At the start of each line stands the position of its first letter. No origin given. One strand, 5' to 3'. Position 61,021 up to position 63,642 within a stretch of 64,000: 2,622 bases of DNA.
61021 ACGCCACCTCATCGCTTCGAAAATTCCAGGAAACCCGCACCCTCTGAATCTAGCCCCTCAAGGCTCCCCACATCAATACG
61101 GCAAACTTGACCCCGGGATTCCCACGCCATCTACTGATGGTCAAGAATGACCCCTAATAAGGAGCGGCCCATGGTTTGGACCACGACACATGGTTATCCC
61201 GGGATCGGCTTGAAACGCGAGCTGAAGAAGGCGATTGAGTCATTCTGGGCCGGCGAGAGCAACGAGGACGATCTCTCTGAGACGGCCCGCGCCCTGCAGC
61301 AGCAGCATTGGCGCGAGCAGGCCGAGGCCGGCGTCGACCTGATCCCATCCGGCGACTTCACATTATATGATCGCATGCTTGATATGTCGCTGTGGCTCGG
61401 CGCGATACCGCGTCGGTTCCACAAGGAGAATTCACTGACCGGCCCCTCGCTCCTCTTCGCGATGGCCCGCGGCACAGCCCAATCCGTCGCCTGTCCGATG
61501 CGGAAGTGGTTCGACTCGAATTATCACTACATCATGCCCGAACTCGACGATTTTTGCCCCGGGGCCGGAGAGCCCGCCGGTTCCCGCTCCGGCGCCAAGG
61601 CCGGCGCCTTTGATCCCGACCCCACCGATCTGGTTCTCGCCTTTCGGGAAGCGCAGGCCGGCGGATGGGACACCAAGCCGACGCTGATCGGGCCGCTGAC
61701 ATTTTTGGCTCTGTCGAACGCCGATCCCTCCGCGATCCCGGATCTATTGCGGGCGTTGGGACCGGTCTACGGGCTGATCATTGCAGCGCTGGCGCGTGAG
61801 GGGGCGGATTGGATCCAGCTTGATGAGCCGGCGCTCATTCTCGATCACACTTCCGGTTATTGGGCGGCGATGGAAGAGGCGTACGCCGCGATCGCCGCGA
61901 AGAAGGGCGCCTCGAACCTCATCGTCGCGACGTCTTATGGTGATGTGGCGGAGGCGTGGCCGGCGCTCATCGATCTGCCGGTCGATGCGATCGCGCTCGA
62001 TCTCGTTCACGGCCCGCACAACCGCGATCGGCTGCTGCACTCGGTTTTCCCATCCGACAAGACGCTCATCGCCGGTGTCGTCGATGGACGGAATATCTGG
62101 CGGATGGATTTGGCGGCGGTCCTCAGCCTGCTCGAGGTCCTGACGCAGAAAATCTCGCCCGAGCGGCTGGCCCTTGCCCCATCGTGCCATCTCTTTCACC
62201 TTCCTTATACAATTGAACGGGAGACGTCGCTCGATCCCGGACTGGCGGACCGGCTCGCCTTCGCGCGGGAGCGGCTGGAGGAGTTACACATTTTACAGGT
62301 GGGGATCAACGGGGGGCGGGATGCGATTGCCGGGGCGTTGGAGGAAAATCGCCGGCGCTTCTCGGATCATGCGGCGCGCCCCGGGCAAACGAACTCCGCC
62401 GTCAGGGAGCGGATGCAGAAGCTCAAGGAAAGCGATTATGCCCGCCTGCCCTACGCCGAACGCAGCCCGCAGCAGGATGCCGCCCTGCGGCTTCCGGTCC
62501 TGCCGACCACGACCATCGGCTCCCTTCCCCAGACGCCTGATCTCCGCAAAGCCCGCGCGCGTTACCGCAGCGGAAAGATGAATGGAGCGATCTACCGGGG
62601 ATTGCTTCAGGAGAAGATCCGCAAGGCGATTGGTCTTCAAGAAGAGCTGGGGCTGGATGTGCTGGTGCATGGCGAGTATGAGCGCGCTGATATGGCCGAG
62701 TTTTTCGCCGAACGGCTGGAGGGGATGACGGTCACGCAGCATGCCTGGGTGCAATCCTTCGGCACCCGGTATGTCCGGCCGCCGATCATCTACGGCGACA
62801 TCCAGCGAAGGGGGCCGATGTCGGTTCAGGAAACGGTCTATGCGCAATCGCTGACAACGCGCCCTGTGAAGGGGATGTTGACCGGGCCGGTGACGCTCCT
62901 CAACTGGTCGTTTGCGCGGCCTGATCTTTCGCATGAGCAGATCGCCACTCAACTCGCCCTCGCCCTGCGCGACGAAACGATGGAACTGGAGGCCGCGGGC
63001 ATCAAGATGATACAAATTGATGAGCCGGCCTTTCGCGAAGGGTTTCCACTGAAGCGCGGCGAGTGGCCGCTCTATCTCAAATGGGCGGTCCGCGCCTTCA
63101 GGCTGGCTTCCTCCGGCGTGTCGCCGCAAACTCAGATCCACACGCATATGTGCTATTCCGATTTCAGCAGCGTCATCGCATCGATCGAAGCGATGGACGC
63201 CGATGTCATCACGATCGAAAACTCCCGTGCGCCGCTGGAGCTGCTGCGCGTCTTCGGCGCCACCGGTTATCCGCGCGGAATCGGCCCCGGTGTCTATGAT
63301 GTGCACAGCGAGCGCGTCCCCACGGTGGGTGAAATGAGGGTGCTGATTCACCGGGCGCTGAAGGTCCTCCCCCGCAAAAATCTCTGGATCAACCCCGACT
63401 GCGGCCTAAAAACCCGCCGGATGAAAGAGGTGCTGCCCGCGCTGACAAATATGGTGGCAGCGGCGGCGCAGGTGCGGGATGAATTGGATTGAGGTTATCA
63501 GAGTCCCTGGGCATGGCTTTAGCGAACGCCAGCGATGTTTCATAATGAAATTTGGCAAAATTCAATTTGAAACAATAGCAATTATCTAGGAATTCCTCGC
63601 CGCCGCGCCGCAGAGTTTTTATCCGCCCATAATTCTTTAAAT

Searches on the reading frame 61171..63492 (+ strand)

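Call 55: search_protein_families(library=ncbifam, proteins=[window:61171-63492:+], max_evalue=0.00001)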
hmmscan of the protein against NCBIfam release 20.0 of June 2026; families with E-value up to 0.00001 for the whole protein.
window:61171-63492:+ (773 aa): 10 families
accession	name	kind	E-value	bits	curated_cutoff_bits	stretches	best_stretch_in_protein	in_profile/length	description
NF003556.0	PRK05222.1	equivalog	5.7e-297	987.7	541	1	2-772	2-748/750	5-methyltetrahydropteroyltriglutamate--homocysteine S-methyltransferase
TIGR01371.1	met_syn_B12ind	equivalog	9.5e-283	940.8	929.95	1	8-770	2-753/754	5-methyltetrahydropteroyltriglutamate--homocysteine S-methyltransferase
NF003317.0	PRK04326.1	equivalog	1.3e-92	310.6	406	2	441-773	6-327/340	methionine synthase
NF002119.0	PRK00957.1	equivalog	1e-36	126.7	258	1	444-769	2-305/306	methionine synthase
NF006589.0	PRK09121.1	equivalog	1.6e-32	112.9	392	1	443-772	4-340/342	methionine synthase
NF002272.0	PRK01207.1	equivalog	1.3e-21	77.2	399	1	479-770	35-341/343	methionine synthase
NF005085.0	PRK06520.1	subfamily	3e-07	29.9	313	1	447-521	11-85/368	5-methyltetrahydropteroyltriglutamate--homocysteine S-methyltransferase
NF006349.0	PRK08575.1-2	equivalog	4.2e-06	26.3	322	0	446-621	5-181/323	5-methyltetrahydropteroyltriglutamate--homocysteine methyltransferase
NF004875.0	PRK06233.1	equivalog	6.8e-06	25.1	576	0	448-520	14-86/373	vitamin B12 independent methionine synthase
NF006350.0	PRK08575.1-4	equivalog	8.9e-06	25.3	361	0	447-621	5-180/309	5-methyltetrahydropteroyltriglutamate--homocysteine methyltransferase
